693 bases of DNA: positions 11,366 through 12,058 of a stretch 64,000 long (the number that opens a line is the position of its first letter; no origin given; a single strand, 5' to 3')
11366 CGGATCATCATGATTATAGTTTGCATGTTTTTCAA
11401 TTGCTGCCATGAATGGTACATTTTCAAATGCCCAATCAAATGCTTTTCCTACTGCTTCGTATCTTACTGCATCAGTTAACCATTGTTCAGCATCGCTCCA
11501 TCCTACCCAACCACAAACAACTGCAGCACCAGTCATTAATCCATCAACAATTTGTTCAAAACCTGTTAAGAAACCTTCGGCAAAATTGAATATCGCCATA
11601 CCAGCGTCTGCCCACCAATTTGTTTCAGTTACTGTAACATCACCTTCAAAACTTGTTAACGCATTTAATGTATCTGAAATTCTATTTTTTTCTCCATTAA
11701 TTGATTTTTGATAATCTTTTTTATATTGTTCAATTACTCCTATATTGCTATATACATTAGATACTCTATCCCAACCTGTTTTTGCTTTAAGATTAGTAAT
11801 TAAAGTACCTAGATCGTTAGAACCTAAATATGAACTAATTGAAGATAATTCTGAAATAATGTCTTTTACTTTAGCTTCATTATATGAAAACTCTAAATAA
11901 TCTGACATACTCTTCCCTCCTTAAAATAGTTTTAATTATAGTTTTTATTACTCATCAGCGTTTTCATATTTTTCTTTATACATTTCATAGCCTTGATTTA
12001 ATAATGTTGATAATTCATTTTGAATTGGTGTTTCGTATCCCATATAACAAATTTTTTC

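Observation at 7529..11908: Giant LXG-like protein with an unprecedented modular architecture and no recognisable toxin domain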

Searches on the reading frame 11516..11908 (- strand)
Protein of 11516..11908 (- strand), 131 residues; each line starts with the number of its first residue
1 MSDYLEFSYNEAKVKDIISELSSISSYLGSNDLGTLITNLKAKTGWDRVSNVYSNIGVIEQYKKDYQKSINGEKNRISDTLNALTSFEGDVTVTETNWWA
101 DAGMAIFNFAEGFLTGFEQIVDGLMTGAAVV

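Call 29: search_protein_families(library=pfam, proteins=[window:11516-11908:-], max_evalue=10)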
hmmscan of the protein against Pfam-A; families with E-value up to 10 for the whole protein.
seq(131 aa): 2 families
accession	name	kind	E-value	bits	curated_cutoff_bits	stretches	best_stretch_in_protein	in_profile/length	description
PF09869.16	KH_DUF2096_C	-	0.0089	16.2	24.6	1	39-87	8-56/59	DUF2096 C-terminal KH-like domain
PF02025.20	IL5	-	0.023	15.4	24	1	39-99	52-110/112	Interleukin 5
